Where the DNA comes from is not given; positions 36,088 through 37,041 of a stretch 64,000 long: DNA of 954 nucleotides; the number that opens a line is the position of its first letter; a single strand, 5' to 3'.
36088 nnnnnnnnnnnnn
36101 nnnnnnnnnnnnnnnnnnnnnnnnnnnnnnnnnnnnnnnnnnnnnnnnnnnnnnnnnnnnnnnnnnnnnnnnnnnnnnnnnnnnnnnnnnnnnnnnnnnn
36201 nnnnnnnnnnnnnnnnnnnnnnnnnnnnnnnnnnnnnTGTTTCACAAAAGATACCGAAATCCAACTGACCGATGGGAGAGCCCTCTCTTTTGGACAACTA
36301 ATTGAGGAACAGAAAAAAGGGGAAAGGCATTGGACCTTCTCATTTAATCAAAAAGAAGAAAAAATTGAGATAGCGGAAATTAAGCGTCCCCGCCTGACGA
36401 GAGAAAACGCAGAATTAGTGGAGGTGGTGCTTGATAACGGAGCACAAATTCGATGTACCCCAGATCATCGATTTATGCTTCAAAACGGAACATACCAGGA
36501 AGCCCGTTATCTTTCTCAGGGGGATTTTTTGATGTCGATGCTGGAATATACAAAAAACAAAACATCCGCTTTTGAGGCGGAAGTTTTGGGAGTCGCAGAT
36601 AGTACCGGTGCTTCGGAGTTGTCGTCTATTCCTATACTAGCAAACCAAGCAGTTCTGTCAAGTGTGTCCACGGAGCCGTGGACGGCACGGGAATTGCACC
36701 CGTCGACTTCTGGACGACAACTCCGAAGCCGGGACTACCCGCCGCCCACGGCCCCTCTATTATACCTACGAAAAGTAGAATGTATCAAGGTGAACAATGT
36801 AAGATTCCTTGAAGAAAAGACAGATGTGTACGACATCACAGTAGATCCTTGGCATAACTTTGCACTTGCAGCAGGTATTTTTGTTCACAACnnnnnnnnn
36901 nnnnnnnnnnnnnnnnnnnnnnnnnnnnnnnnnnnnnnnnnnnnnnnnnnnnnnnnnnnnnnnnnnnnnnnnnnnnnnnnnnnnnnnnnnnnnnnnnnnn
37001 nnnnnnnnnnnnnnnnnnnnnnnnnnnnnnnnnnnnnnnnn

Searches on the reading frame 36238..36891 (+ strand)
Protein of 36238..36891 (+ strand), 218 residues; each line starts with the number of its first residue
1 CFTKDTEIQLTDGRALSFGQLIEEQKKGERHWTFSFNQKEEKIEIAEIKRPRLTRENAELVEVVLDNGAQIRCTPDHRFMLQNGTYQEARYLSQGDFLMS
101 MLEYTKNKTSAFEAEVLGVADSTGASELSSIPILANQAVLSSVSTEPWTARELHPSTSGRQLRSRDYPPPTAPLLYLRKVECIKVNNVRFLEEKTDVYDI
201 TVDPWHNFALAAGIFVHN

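Call 13: find_homologous_proteins(query=window:36238-36891:+, max_evalue=0.00001)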
Query seq(218 aa) (218 aa): 31 proteins with E <= 0.00001 among 633 candidates.
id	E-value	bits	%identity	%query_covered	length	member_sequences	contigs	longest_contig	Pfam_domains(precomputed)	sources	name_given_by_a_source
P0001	9.5e-43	164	45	97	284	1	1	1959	PF00521.27,PF14890.12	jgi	-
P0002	1.3e-34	138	61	49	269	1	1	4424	PF00521.27,PF14890.12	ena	-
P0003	1.4e-33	135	62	46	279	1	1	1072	PF00521.27,PF14890.12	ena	-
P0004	1.8e-33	134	49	66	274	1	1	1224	PF00521.27,PF14890.12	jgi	-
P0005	1.6e-32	131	61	49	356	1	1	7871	PF00521.27,PF14890.12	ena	-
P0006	1.1e-31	128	61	46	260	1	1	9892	PF00521.27,PF14890.12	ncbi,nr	ncbi:MAG: DNA gyrase subunit A, partial [Candidatus Omnitrophota bacterium]|nr:DNA gyrase subunit A 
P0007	6.1e-31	126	59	49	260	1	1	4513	PF00521.27,PF14890.12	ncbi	ncbi:MAG: DNA gyrase subunit A, partial [bacterium]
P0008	1.5e-30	125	49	45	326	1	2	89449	PF07591.16,PF14890.12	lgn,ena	-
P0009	1.6e-30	125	47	66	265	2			PF00521.27,PF14890.12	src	-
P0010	4.6e-29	120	36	100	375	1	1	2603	PF00986.27,PF01751.29,PF14890.12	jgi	jgi:DNA gyrase subunit B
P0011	5.4e-29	120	36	100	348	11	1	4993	PF22769.2,PF14890.12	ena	-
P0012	8.6e-29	119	41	53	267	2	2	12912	PF07591.16,PF14890.12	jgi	-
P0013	3.3e-27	114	59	45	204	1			PF00521.27,PF14890.12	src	-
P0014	4.2e-27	113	60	45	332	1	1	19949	PF00521.27,PF14890.12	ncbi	-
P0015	4.6e-27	113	45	49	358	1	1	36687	PF07591.16,PF14890.12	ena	-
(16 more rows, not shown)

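Call 38: search_solved_structures(query=window:36238-36891:+, max_evalue=0.01, show_alignments=1)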
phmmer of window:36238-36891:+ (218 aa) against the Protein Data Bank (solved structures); distinct sequences matched with E-value up to 0.01: 12.
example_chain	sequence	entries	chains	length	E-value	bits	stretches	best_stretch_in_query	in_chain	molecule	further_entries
8ubs_A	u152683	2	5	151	3.4e-09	40.1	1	30-106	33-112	NrdJ-1 | Nrdj-1 intein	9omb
7qil_A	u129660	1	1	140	1.2e-05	28.5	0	4-86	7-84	DnaE intein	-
2keq_A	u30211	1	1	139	8.5e-05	25.7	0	55-85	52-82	DNA polymerase III alpha subunit, Nucleic acid binding OB-fold tRNA/helicase-type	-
4kl5_A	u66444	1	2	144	9.7e-05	25.5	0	55-85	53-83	DNA polymerase III, alpha subunit, Nucleic acid binding, OB-fold, tRNA/helicase-type chime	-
4kl6_A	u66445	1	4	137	0.00019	24.6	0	55-82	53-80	DNA-directed DNA polymerase,Nucleic acid binding, OB-fold, tRNA/helicase-type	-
2lqm_A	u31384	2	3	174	0.0002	24.5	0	179-218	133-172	Pho radA intein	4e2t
4e2u_A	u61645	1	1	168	0.00045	23.4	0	180-218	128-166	Pho radA intein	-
5ol7_A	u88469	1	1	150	0.00052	23.2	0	55-85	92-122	DNA-directed DNA polymerase,DNA-directed DNA polymerase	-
5ol6_A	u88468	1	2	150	0.00054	23.1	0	55-85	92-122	Nucleic acid binding, OB-fold, tRNA/helicase-type,DNA-directed DNA polymerase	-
6rpq_A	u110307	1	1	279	0.0019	21.3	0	192-218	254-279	Ubiquitin-like protein SMT3,1108aa long hypothetical cell division control protein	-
1zd7_A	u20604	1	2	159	0.0076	19.4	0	54-83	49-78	DNA polymerase III alpha subunit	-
3nzm_A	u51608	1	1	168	0.0095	19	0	54-83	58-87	DNA polymerase III subunit alpha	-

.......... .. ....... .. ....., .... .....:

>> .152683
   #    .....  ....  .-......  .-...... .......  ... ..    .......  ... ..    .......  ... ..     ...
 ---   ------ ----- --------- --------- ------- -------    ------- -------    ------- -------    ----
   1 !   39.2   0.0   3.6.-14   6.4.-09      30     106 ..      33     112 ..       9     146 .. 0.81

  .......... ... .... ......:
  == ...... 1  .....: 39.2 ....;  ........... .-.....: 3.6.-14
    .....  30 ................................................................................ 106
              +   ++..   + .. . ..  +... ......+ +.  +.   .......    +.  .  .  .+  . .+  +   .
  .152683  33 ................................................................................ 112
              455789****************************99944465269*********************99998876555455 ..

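Call 55: predict_structure(alignment_id=A2)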
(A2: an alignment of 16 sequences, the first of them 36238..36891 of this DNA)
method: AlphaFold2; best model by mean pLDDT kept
length: 218 residues; sequences in the alignment: 16
mean_pLDDT: 75.7   pTM: 0.68
mean pLDDT of the five models: 75.7, 75.6, 74.6, 74.3, 69.1
residues with pLDDT >= 90: 113; 70-90: 25; 50-70: 11; < 50: 69
segments of 3 or more residues with pLDDT < 50: 105-129, 135-157, 159-179
pLDDT, mean of each block of 10 residues (from residue 1): 95 94 97 89 89 97 97 97 94 96 53 43 44 47 37 44 44 43 93 97 88 92
secondary structure, 60 per line:
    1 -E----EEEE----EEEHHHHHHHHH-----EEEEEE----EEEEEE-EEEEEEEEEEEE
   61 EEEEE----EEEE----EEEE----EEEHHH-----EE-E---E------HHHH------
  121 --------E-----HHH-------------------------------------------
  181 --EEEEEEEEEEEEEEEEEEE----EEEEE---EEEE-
elements in order: E7-10 E15-17 H18-26 E32-37 E42-47 E49-65 E70-73 E78-81 E86-88 H111-114 E183-201 E206-210 E214-217

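Call 58: fold_search(model_id=the predicted structure, library=pdb)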
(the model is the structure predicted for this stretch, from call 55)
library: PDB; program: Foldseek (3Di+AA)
matches with E <= 10: 102; with E <= 0.001: 58
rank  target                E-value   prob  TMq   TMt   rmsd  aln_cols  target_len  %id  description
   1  6rpq                  2.8e-08  1.00  0.54  0.48   4.2       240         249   18  Crystal structure of PhoCDC21-1 intein (released 2019-08-14)
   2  1zde                  5.2e-08  1.00  0.56  0.74   7.6       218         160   17  1.95 Angstrom Crystal Structure of a dnaE Intein Precursor from Synechocystis Sp. Pcc 6803 (released 2006-01-24)
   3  1zd7_A                5.8e-08  1.00  0.59  0.78   4.3       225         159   17  1.7 Angstrom Crystal Structure Of Post-Splicing Form of a dnaE Intein from Synechocystis Sp. Pcc 6803 (released 2006-01-24)
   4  8ubs_A                6.1e-08  1.00  0.57  0.80   3.7       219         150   21  Crystal structure of NrdJ-1 split intein fusion (released 2024-10-09)
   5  6frg                  7.6e-08  1.00  0.58  0.78   4.5       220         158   17  Crystal structure of G-1F mutant of Ssp DnaB Mini-Intein variant M86 (released 2019-01-30)
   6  4kl5_B                8.5e-08  1.00  0.55  0.82   2.6       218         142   18  Crystal structure of NpuDnaE intein (released 2013-09-04)
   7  4gig                  8.5e-08  1.00  0.58  0.75   5.7       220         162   19  crystal structure of T69A mutant of trapped Dnae intein precursor (released 2013-03-06)
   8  4kl5_A                9.0e-08  1.00  0.55  0.83   3.6       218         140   19  Crystal structure of NpuDnaE intein (released 2013-09-04)
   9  6rpp                  1.7e-07  1.00  0.52  0.66   3.9       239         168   17  Crystal structure of PabCDC21-1 intein (released 2019-08-14)
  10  1mi8                  3.1e-07  1.00  0.53  0.80   3.7       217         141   16  2.0 Angstrom crystal structure of a DnaB intein from Synechocystis sp. PCC 6803 (released 2003-08-19)
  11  3nzm                  3.8e-07  1.00  0.57  0.74   7.4       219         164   20  Crystal structure of DNAE intein with N-extein in redox trap (released 2011-06-01)
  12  4o1r                  5.9e-07  1.00  0.55  0.81   4.2       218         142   16  Crystal structure of NpuDnaB intein (released 2014-03-19)
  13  4e2t_A                6.2e-07  1.00  0.56  0.69   5.1       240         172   16  Crystal Structures of RadA intein from Pyrococcus horikoshii (released 2012-05-16)
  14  4e2t_B                1.0e-06  1.00  0.55  0.69   4.8       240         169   15  Crystal Structures of RadA intein from Pyrococcus horikoshii (released 2012-05-16)
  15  2imz_A                1.1e-06  1.00  0.58  0.85   4.3       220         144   12  Crystal structure of Mtu recA intein splicing domain (released 2007-05-01)
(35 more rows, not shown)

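Call 59: find_related_loci(query=A2, collection=genome_contigs, flank=1500)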
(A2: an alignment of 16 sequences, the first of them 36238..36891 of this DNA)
Query A2 (218 aa) in genome_contigs; peptide patterns used: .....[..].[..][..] (x = any residue, [..] = any of these).
599 stretches matched a pattern (row limit reached: there are more); 588 encode a relative of the query (tblastn E <= 1e-3); the best 80 are kept; 80 distinct loci.
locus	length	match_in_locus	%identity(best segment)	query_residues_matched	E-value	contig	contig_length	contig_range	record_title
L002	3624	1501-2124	47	1-218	1e-57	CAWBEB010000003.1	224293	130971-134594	MAG: uncultured Candidatus Micrarchaeota archaeon isolate MFD04780.bin.2.92 genome assembly, contig: contig_31652, whole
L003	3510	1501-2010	43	1-218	3e-54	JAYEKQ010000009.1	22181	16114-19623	MAG: Patescibacteria group bacterium isolate MAG133 MAG133_9, whole genome shotgun sequence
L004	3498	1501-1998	53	1-218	4e-49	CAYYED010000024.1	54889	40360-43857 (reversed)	MAG TPA_asm: uncultured Candidatus Saccharibacteria bacterium isolate SRP067234_co1_184 genome assembly, contig: k99_889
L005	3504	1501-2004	41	1-218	1e-47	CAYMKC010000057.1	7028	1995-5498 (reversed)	MAG TPA_asm: uncultured Thermoplasmatales archaeon isolate SRP271791_co2_52 genome assembly, contig: NODE_3060_length_70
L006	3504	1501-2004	42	1-218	7e-48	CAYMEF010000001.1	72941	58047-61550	MAG TPA_asm: uncultured Thermoplasmatales archaeon isolate SRP271791_co2_51 genome assembly, contig: NODE_15_length_7294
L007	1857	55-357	67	1-101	4e-47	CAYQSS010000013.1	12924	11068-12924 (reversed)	MAG TPA_asm: uncultured Candidatus Saccharibacteria bacterium isolate SRP332253_co2_259 genome assembly, contig: NODE_46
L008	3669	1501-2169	40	1-218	6e-46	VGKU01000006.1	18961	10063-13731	MAG: Candidatus Parcubacteria bacterium isolate M_DeepCast_50m_m2_233 M_DeepCast_50m_m2_233_Ga0194121_10004930, whole ge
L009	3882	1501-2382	68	1-218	3e-46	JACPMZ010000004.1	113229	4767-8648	MAG: Candidatus Woesearchaeota archaeon isolate NC_groundwater_562_Ag_S-0.1um_46_13 S35_SO-1_scaffold_112436, whole geno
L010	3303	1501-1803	66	1-101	2e-43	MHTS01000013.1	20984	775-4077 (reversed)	MAG: Candidatus Wildermuthbacteria bacterium RIFCSPHIGHO2_01_FULL_48_27b rifcsphigho2_01_scaffold_22950, whole genome sh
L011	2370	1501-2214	40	1-218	3e-43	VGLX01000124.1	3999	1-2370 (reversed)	MAG: Candidatus Woesearchaeota archaeon isolate M_DeepCast_400m_m2_277 M_DeepCast_400m_m2_277_Ga0194112_10053445, whole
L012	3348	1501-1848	58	1-118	1e-42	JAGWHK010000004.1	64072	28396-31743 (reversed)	MAG: Candidatus Micrarchaeota archaeon isolate REEA77 REEA77_4_length_64072_cov_6.439034, whole genome shotgun sequence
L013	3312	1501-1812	65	1-106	2e-42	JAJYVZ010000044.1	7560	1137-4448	MAG: Candidatus Micrarchaeota archaeon isolate FK2.bin61 NODE_14005_length_7560_cov_1.692318, whole genome shotgun seque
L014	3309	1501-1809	63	1-103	2e-42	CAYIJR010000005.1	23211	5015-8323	MAG TPA_asm: uncultured Candidatus Saccharibacteria bacterium isolate ERP119705_co24_179 genome assembly, contig: NODE_2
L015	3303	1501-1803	66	1-101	3e-42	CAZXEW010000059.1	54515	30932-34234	MAG TPA_asm: uncultured Gammaproteobacteria bacterium isolate binchicken_co203_146 genome assembly, contig: k141_367067,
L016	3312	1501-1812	59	1-106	4e-40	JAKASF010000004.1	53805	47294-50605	MAG: Candidatus Micrarchaeota archaeon isolate YP1.bin29 NODE_552_length_53805_cov_2.234901, whole genome shotgun sequen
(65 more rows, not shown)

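Call 62: search_protein_families(library=pfam, proteins=[window:36238-36891:+], max_evalue=1)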
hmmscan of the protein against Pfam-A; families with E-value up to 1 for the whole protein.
window:36238-36891:+ (218 aa): 2 families
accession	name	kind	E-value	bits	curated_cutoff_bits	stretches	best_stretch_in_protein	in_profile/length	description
PF14890.11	Intein_splicing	-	5.8e-22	78.6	35.8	1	10-218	3-155/155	Intein splicing domain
PF07591.16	PT-HINT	-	0.00087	20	27.7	1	182-218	94-136/137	Pretoxin HINT domain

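Call 63: search_protein_families(library=ncbifam, proteins=[window:36238-36891:+], max_evalue=0.01)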
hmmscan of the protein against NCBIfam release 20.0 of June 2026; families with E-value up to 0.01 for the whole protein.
window:36238-36891:+ (218 aa): 9 families
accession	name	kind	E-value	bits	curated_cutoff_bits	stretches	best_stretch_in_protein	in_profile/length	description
NF052663.1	RtcB_rel_intein2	exception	8.7e-32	110.7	1050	2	1-103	78-175/626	intein-containing RctB family protein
TIGR01445.1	intein_Nterm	domain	2.7e-12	47.5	24.5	1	1-80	1-82/83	intein N-terminal splicing region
NF005852.0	PRK07773.1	equivalog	2.4e-07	29.4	780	1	1-100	398-492/886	replicative DNA helicase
NF011418.0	PRK14845.1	equivalog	5.9e-06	24.3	756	0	44-99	75-131/1049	translation initiation factor IF-2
TIGR01443.1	intein_Cterm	domain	3.1e-05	24.1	15.6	1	196-218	1-23/24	intein C-terminal splicing region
NF011302.0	PRK14714.1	equivalog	0.00055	17.6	1791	1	18-217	970-1099/1350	DNA-directed DNA polymerase II large subunit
NF007079.0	PRK09532.1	equivalog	0.0008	17.7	1525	1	1-86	775-855/876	DNA polymerase III subunit alpha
NF038162.1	RtcB_rel_intein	exception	0.001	17.1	1150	0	1-97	95-186/961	intein-containing RtcB family protein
NF045703.1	rSAM_Tes_intein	exception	0.0098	13.7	1700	0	40-114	211-288/1040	tetraether lipid synthase Tes, intein-containing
